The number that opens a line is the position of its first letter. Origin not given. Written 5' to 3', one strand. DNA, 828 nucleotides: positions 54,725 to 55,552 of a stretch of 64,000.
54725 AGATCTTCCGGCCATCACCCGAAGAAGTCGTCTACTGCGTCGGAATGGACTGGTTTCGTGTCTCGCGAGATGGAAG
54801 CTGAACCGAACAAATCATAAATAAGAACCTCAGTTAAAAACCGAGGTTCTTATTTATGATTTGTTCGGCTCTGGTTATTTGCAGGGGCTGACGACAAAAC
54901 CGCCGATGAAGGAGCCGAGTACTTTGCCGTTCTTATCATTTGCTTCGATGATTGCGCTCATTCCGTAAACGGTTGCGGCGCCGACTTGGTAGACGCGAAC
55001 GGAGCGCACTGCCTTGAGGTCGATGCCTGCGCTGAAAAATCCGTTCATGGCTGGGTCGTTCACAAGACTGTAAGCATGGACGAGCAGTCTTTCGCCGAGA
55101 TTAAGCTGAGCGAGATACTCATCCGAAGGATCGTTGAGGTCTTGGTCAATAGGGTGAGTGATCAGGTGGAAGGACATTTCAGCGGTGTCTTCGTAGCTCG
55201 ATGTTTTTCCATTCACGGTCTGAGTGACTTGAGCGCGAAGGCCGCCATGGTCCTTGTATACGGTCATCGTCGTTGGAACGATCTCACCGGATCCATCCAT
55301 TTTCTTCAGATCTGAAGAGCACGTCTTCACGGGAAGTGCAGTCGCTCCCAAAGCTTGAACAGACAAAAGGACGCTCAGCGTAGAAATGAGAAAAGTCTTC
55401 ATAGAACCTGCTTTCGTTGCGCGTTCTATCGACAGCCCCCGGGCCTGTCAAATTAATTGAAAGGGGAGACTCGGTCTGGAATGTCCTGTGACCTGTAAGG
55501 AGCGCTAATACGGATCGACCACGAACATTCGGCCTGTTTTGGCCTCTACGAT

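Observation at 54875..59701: Array of two small secreted-protein families (4 paralogs of KTC...PCK proteins; 2 tandem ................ proteins)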

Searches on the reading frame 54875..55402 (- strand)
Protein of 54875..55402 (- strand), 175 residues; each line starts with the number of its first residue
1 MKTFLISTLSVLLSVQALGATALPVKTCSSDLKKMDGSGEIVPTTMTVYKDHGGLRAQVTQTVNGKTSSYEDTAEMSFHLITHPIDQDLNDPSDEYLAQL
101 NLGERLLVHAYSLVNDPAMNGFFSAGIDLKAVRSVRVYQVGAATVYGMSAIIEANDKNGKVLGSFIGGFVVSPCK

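Call 3: search_protein_families(library=pfam, proteins=[window:54875-55402:-], max_evalue=0.1)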
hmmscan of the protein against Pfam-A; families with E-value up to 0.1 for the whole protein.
window:54875-55402:- (175 aa): 0 families

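Call 4: search_protein_families(library=ncbifam, proteins=[window:54875-55402:-], max_evalue=0.1)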
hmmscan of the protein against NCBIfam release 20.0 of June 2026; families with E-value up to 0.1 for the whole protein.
window:54875-55402:- (175 aa): 0 families

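Call 7: find_homologous_proteins(query=A1, max_evalue=0.001)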
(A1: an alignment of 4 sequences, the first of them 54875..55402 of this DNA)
Query A1 (4 sequences) (175 aa, profile of the alignment): 13 proteins with E <= 0.001 among 6222 candidates.
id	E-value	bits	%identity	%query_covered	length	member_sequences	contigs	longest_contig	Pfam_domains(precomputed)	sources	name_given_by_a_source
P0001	2.0e-77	277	61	100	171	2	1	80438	-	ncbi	ncbi:MAG: hypothetical protein ACJ763_04390 [Bdellovibrionia bacterium]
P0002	1.7e-74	268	91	91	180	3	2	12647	-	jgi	jgi:hypothetical protein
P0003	2.2e-74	267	34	91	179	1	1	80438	-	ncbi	ncbi:MAG: hypothetical protein ACJ763_04400 [Bdellovibrionia bacterium]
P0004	9.4e-74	265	34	100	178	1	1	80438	-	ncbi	ncbi:MAG: hypothetical protein ACJ763_04395 [Bdellovibrionia bacterium]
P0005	3.9e-73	263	81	91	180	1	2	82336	-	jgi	jgi:hypothetical protein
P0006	2.6e-65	238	65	100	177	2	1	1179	-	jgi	jgi:hypothetical protein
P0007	7.9e-48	181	47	100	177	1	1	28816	-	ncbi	-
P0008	3.6e-40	156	51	82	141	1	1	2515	-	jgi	jgi:hypothetical protein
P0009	1.7e-34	137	40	98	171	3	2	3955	-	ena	-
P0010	5.5e-29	120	43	100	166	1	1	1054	-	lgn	-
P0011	1.4e-27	115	43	94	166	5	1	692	-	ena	-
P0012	3.9e-27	113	43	100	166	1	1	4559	-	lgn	-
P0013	4.4e-26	110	42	86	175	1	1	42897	-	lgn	-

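Call 16: predict_structure(alignment_id=A3)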
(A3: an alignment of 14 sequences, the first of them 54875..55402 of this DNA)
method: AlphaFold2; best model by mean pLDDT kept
length: 175 residues; sequences in the alignment: 14
mean_pLDDT: 85.6   pTM: 0.79
mean pLDDT of the five models: 85.6, 84.7, 84.6, 83.2, 79.6
residues with pLDDT >= 90: 108; 70-90: 40; 50-70: 8; < 50: 19
segments of 3 or more residues with pLDDT < 50: 1-19
pLDDT, mean of each block of 10 residues (from residue 1): 42 48 89 87 96 92 95 96 79 84 93 88 92 97 82 97 93 95
secondary structure, 60 per line:
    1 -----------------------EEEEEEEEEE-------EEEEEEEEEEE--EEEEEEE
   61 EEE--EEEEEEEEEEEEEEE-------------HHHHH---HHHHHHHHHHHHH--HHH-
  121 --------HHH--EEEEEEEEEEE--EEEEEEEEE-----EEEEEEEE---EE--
elements in order: E24-33 E41-51 E54-63 E66-80 H94-98 H102-114 E134-144 E147-155 E161-168
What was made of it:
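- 54875..55402 (-): fam1: 175 aa, 102 nt downstream of the kinase-like gene. The AlphaFold model has pLDDT 85.6 (call 16).
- The model has pLDDT 85.6, with residues 1-19 unstructured, as expected of a signal peptide (call 16).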

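Call 18: search_protein_representatives(alignment_id=A3)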
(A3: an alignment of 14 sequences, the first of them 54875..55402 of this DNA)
Query: 14 sequences, 172 profile positions. Proteins with E-value up to 0.001 (for the whole library): 246; up to 1e-10: 196; up to 1e-30: 95. The best 150 are listed.
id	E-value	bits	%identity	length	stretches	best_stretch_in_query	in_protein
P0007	6.3e-67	241.2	-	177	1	1-172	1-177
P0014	1.1e-51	191.6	-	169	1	2-171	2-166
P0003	1.6e-51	191.1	-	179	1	1-172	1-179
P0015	3.6e-50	186.7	-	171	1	2-172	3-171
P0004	7.0e-50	185.7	-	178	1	1-172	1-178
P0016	9.0e-50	185.4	-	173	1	2-172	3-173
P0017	2.2e-49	184.1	-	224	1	1-171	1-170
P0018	2.4e-48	180.7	-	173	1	8-172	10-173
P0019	1.8e-47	177.9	-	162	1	3-172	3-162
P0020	1.2e-46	175.3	-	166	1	1-171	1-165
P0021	2.2e-46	174.4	-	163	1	13-172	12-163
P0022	3.2e-46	173.8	-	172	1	1-172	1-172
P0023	1.0e-45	172.2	-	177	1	1-171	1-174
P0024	4.5e-45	170.1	-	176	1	4-172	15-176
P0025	5.4e-45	169.8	-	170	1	3-172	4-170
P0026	6.7e-45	169.5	-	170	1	14-172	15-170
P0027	2.8e-44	167.5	-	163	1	1-171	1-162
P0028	3.2e-44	167.3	-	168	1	6-172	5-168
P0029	4.9e-44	166.7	-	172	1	2-172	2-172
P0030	5.9e-44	166.4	-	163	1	8-172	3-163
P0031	7.8e-44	166.0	-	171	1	5-172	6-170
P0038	9.4e-42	159.3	-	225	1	15-171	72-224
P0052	4.9e-39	150.4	-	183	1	14-172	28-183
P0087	9.4e-33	130.0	-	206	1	21-172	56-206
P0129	5.4e-27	111.2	-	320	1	18-172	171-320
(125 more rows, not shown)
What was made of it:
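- The family has 246 cluster representatives at E <= 1e-3 (call 18).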

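Call 20: fold_search(model_id=the predicted structure, library=pdb)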
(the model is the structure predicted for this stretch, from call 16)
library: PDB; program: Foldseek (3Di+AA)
matches with E <= 10: 659; with E <= 0.001: 0
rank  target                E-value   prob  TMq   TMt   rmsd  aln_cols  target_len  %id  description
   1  9pc6_A                2.4e-02  0.33  0.18  0.04  13.2       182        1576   12  Antibody (1B2) Bound Crosslinked Rifamycin Synthetase Module 1 with a C-terminal Type II Thioesterase (released 2025-07-23)
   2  6obv_C                5.2e-02  0.23  0.20  0.15  12.6       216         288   12  Structural insights into dehydratase substrate selection for the borrelidin and fluvirucin polyketide synthases (released 2019-06-05)
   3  5tz6_A                5.5e-02  0.20  0.20  0.15  13.8       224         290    7  Crystal Structure of CurJ Dehydratase H978F Inactive Mutant In Complex with Compound 21 (released 2017-01-11)
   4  4r4u_B                6.9e-02  0.18  0.20  0.15  14.1       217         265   13  Crystal structure of acyl-CoA thioesterase tesB from Yersinia pestis in complex with coenzyme A (released 2015-04-15)
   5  3u0a_A                7.3e-02  0.18  0.20  0.16  14.7       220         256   12  Crystal structure of an Acyl-CoA thioesterase II TesB2 from Mycobacterium marinum (released 2011-10-05)
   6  3u0a_B                7.7e-02  0.18  0.21  0.17  14.6       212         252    9  Crystal structure of an Acyl-CoA thioesterase II TesB2 from Mycobacterium marinum (released 2011-10-05)
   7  7hqr_A                7.7e-02  0.14  0.17  0.13  15.1       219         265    8  PanDDA analysis group deposition -- Crystal Structure of FatA in complex with Z56946871 (released 2025-08-13)
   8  1s9c_D                8.1e-02  0.33  0.26  0.21  15.3       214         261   11  Crystal structure analysis of the 2-enoyl-CoA hydratase 2 domain of human peroxisomal multifunctional enzyme type 2 (released 2005-02-15)
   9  6k97_A                8.1e-02  0.33  0.23  0.16  14.5       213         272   10  Crystal structure of fusion DH domain (released 2019-11-27)
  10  3bbj_B                8.1e-02  0.18  0.21  0.16  14.4       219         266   10  CRYSTAL STRUCTURE OF A PUTATIVE THIOESTERASE II (TFU_2367) FROM THERMOBIFIDA FUSCA YX AT 2.45 A RESOLUTION (released 2007-11-20)
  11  5o15_A                8.1e-02  0.18  0.20  0.14  13.7       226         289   12  Crystal structure of bifunctional dehydratase-cyclase domain in ambruticin biosynthesis (released 2017-11-08)
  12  3kg8_A                8.6e-02  0.21  0.19  0.14  14.6       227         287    8  Dehydratase domain from CurJ module of Curacin polyketide synthase (released 2010-01-19)
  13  6k97_B                9.0e-02  0.30  0.22  0.16  13.4       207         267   11  Crystal structure of fusion DH domain (released 2019-11-27)
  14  5hst_A                9.0e-02  0.21  0.20  0.15  14.1       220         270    7  Crystal structure of the dehydratase domain of MlnB from Bacillus amyloliquefaciens (released 2017-02-01)
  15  1s9c_A                9.6e-02  0.28  0.24  0.20  15.3       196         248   10  Crystal structure analysis of the 2-enoyl-CoA hydratase 2 domain of human peroxisomal multifunctional enzyme type 2 (released 2005-02-15)
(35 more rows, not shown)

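Call 27: find_related_loci(query=A3, collection=genome_contigs, flank=8000)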
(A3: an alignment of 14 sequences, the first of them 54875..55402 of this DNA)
Query A3 (175 aa) in genome_contigs; peptide patterns used: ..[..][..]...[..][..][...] (x = any residue, [..] = any of these).
16 stretches matched a pattern; 5 encode a relative of the query (tblastn E <= 1e-3); 5 distinct loci.
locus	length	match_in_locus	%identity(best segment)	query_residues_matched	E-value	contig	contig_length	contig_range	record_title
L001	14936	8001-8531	47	1-175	2e-47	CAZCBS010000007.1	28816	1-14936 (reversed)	MAG TPA_asm: uncultured Bacteriovoracaceae bacterium isolate binchicken_co185_82 genome assembly, contig: NODE_2058_leng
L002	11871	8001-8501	42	1-175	2e-37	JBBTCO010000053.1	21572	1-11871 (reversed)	MAG: Bdellovibrionota bacterium isolate H41-bin001_1 H41_bin001_1_000000000053, whole genome shotgun sequence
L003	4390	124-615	41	10-175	3e-28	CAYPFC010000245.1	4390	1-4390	MAG TPA_asm: uncultured Pseudobdellovibrionaceae bacterium isolate binchicken_co179_51 genome assembly, contig: NODE_312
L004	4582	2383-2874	29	1-175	2e-15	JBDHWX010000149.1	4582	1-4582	MAG: Bdellovibrionales bacterium isolate AS-MESO-3CA.42 NODE_74640_length_4582_cov_2.877248, whole genome shotgun sequen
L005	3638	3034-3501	33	18-174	2e-14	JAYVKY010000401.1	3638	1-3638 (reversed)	MAG: Pseudobdellovibrionaceae bacterium isolate GL54_DN_metabinner_6 GL54_DN_metabinner_6_400, whole genome shotgun sequ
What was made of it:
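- Tried and rejected: The scan with A3 gave 5 loci (call 27).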

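Call 30: find_encoding_contigs(protein=P0005, flank=10000, max_places=3)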
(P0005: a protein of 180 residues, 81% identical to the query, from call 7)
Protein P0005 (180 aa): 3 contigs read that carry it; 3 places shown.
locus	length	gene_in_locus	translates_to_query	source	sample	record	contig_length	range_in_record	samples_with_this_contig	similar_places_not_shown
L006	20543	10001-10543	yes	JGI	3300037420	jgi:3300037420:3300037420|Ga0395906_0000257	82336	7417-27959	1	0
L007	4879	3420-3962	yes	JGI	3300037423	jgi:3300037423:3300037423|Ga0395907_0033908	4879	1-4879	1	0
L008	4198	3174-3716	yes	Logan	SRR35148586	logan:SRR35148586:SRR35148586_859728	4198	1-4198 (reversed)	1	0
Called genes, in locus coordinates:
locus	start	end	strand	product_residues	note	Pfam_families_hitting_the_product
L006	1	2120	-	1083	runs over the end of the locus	PF00384:Molybdopterin, PF12797:Fer4_2 (weak), PF12838:Fer4_7, PF13183:Fer4_8 (faint), PF13237:Fer4_10 (faint), PF13247:Fer4_11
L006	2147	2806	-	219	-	PF22113:Mtrc-MtrF_II-IV_dom (faint), PF14522:Cytochrome_C7, PF14537:Cytochrom_c3_2 (weak)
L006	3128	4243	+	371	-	PF01522:Polysacc_deac_1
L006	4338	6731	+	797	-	-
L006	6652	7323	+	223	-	PF07027:DUF1318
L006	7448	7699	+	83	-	-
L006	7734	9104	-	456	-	PF14417:MEDS, PF00512:HisKA, PF13581:HATPase_c_2 (weak), PF02518:HATPase_c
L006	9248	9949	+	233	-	-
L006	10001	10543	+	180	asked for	-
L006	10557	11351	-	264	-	PF14273:DUF4360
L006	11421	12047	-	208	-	PF14273:DUF4360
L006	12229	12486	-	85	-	-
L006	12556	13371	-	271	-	PF14394:DUF4423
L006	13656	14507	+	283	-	-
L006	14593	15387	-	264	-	PF14394:DUF4423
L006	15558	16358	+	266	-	-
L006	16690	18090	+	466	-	PF00291:PALP, PF00571:CBS (weak)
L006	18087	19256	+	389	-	PF01053:Cys_Met_Meta_PP, PF00155:Aminotran_1_2 (weak)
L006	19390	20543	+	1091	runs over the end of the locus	PF01270:Glyco_hydro_8, PF13506:Glyco_transf_21, PF00535:Glycos_transf_2, PF13641:Glyco_tranf_2_3, PF13632:Glyco_trans_2_3, PF03552:Cellulose_synt, PF07238:PilZ (weak)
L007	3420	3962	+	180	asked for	-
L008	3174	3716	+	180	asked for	-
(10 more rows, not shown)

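Call 31: find_encoding_contigs(protein=P0002, flank=10000, max_places=3)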
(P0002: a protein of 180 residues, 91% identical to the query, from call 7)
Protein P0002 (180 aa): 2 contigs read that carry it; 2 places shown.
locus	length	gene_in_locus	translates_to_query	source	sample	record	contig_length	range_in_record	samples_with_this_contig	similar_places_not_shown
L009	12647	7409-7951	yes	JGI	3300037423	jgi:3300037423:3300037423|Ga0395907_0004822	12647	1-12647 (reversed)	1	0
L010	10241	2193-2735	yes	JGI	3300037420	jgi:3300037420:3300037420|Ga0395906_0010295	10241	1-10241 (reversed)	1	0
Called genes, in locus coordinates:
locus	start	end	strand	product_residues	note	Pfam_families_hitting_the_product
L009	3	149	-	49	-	?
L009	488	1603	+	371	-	PF01522:Polysacc_deac_1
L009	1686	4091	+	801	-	-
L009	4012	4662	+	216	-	PF07027:DUF1318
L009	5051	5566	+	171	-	-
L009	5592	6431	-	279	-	PF14273:DUF4360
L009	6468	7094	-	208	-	PF14273:DUF4360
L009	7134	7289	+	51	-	-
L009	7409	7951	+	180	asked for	-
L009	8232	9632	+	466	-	PF00291:PALP, PF00571:CBS (weak)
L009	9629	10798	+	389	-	PF01053:Cys_Met_Meta_PP, PF00155:Aminotran_1_2 (weak)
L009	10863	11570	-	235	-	-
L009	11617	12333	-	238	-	-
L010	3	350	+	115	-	?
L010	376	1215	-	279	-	PF14273:DUF4360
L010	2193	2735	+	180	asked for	-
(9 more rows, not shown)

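Call 33: search_solved_structures(query=A4, max_evalue=10)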
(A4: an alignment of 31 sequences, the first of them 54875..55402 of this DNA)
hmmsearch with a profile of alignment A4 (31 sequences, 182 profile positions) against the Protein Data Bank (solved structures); distinct sequences matched with E-value up to 10: 0.
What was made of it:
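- On Any described protein family (KxC...PCK paralogs): A profile search against PDB sequences gave 0 hits at E <= 10 (call 33).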

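Call 36: find_homologous_proteins(query=A4, max_evalue=0.001)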
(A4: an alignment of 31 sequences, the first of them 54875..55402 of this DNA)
Query A4 (31 sequences) (175 aa, profile of the alignment): 18 proteins with E <= 0.001 among 8000 candidates.
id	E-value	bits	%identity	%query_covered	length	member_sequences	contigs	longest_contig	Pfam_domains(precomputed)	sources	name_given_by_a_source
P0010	1.8e-62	229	43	100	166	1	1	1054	-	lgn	-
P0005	8.4e-62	226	81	91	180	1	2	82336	-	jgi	jgi:hypothetical protein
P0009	9.3e-62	226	40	98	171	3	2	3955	-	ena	-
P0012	1.9e-61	225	43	100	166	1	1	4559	-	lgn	-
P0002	1.9e-60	222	91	91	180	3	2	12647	-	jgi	jgi:hypothetical protein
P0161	1.9e-60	222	41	98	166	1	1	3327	-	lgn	-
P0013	9.5e-60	220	42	86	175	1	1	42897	-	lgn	-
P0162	7.0e-59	217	45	98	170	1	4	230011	-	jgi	jgi:hypothetical protein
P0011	2.0e-58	215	43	94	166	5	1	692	-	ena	-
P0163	2.1e-58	215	44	99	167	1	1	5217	-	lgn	-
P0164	2.5e-57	212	40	91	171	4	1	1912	-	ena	-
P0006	3.1e-56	208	65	100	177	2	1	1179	-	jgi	jgi:hypothetical protein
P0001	1.7e-55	206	61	100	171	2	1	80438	-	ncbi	ncbi:MAG: hypothetical protein ACJ763_04390 [Bdellovibrionia bacterium]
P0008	3.6e-51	192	51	82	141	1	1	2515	-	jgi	jgi:hypothetical protein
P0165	3.7e-49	185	41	100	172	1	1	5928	-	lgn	-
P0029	1.1e-48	184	40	99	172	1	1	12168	-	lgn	-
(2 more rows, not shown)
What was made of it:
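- Tried and rejected: It was limited by its candidate cap and added few names (call 36).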

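Call 37: find_encoding_contigs(protein=P0162, flank=8000, max_places=2)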
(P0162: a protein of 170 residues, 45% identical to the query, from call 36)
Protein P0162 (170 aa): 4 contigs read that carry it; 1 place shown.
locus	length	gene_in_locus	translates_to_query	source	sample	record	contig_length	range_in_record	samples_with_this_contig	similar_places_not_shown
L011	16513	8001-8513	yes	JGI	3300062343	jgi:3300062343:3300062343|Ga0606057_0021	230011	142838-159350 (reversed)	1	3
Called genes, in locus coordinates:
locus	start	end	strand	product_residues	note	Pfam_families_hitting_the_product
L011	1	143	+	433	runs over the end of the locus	-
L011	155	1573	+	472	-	-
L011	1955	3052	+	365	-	PF13505:OMP_b-brl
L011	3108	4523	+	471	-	PF00108:Thiolase_N, PF00109:ketoacyl-synt (weak), PF02803:Thiolase_C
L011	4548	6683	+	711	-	PF00378:ECH_1, PF16113:ECH_2, PF02737:3HCDH_N, PF00725:3HCDH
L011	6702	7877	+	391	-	-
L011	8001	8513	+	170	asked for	-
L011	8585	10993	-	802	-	PF09371:Tex_N, PF22706:Tex_central_region, PF14639:YqgF, PF16921:Tex_YqgF, PF14635:HHH_7, PF12836:HHH_3, PF17674:HHH_9, PF00575:S1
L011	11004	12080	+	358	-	-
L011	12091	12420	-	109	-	PF00050:Kazal_1 (weak)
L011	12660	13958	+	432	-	PF01171:ATP_bind_3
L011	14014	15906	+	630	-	PF06480:FtsH_ext (faint), PF00004:AAA, PF07728:AAA_5 (faint), PF17862:AAA_lid_3, PF01434:Peptidase_M41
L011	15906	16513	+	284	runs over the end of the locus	PF00809:Pterin_bind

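Call 38: find_encoding_contigs(protein=P0013, flank=8000, max_places=2)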
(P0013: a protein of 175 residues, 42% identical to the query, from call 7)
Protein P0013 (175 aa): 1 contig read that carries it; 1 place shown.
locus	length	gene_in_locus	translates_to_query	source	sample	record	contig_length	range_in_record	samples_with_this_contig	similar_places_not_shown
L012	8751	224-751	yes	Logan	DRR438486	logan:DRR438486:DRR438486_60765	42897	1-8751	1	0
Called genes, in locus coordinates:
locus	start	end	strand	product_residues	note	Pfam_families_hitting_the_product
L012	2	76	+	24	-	?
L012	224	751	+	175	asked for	-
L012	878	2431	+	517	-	-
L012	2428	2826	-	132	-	PF01740:STAS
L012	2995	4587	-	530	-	-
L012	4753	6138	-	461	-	PF00206:Lyase_1, PF14698:ASL_C2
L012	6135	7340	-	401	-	PF00764:Arginosuc_synth, PF20979:Arginosuc_syn_C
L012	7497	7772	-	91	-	-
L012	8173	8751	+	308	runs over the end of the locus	-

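Call 39: find_encoding_contigs(protein=P0029, flank=8000, max_places=2)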
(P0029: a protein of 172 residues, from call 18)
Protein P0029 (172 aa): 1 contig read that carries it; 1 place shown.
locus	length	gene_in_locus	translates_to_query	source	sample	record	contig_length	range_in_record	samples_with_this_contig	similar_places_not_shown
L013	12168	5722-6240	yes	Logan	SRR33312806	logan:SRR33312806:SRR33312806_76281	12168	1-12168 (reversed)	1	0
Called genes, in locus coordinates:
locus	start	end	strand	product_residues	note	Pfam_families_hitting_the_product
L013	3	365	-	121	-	?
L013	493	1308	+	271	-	PF10977:DUF2797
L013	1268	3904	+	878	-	PF17900:Peptidase_M1_N, PF01433:Peptidase_M1, PF11940:DUF3458, PF17432:DUF3458_C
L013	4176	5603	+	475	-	-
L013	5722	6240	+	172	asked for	-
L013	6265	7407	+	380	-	-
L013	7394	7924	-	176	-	PF01569:PAP2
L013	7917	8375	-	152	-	PF02870:Methyltransf_1N (weak), PF01035:DNA_binding_1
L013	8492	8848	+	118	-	-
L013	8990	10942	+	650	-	PF13387:Lnb_N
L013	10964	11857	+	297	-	PF21948:LplA-B_cat, PF03099:BPL_LplA_LipB (faint)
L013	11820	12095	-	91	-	-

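Call 44: list_cluster_members(proteins=[P0014, P0016, P0017, P0019, P0024, P0030, P0038, P0052, P0087, P0129])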
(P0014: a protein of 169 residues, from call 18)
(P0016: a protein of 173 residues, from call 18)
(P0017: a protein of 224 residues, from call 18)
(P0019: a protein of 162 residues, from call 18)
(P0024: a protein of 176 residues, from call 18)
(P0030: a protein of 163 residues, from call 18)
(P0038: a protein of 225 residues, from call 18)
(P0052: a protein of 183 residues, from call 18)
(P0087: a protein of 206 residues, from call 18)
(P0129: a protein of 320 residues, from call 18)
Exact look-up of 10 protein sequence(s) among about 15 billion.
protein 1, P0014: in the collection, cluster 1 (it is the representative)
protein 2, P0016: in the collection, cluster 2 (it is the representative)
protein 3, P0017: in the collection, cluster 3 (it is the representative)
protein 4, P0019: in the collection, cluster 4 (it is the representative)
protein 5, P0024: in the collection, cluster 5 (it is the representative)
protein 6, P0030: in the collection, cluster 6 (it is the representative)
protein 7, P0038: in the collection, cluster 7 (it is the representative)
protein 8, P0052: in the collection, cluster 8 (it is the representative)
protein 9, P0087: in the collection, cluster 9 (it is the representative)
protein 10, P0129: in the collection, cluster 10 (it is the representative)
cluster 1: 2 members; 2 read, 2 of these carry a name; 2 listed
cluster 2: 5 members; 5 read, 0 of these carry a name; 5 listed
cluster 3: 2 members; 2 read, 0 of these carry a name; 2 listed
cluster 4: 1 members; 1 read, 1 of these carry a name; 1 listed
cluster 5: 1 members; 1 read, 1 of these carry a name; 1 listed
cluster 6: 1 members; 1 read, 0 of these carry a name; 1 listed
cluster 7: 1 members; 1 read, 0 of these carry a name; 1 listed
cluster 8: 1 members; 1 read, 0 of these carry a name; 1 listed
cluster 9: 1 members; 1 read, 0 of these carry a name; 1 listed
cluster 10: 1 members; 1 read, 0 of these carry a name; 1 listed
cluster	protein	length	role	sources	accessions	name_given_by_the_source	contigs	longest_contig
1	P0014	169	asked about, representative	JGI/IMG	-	azurin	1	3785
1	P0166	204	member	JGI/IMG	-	azurin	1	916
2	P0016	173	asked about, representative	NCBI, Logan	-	-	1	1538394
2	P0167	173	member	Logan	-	-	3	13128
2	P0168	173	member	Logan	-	-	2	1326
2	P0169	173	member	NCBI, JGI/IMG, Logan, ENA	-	-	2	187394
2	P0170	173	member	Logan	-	-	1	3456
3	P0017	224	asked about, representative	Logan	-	-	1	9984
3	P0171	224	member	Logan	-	-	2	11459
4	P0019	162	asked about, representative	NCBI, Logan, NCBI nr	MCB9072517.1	MAG: hypothetical protein H6623_02760 [Bdellovibrionaceae bacterium] | hypothetical protein [Pseudobdellovibrionaceae bacterium]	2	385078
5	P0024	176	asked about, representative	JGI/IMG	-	hypothetical protein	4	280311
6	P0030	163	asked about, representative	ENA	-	-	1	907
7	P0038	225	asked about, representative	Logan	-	-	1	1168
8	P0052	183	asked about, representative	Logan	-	-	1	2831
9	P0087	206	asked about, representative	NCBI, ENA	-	-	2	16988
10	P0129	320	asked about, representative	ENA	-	-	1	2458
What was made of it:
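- On Cupredoxin/azurin (a JGI label on one member): The label appears in call 44.
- One JGI record calls a member 'azurin' (call 44).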

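Call 45: find_encoding_contigs(protein=P0016, flank=6000, max_places=2)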
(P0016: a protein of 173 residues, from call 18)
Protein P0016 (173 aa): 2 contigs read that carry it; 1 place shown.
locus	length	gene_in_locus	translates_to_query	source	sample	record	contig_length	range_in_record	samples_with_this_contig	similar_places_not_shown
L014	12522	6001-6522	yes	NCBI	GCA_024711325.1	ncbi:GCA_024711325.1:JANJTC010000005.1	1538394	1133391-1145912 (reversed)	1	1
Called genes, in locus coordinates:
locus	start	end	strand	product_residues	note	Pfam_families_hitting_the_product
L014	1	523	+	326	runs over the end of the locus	PF01916:DS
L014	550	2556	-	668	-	PF13188:PAS_8 (faint), PF13426:PAS_9 (faint), PF08447:PAS_3, PF01590:GAF, PF13185:GAF_2, PF08447:PAS_3, PF00512:HisKA, PF02518:HATPase_c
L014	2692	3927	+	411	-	PF00962:A_deaminase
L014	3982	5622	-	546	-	PF00890:FAD_binding_2 (faint), PF01266:DAO, PF01593:Amino_oxidase, PF12831:FAD_oxidored (faint), PF13450:NAD_binding_8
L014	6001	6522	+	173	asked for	-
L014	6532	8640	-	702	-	PF07715:Plug, PF00593:TonB_dep_Rec_b-barrel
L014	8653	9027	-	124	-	PF13115:YtkA (weak)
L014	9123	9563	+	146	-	-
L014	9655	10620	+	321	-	-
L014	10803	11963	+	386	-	-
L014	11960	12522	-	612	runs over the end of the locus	PF13884:Peptidase_S74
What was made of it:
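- Its neighbourhoods in other genomes are varied and of a housekeeping type (calls 37-39, 45).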
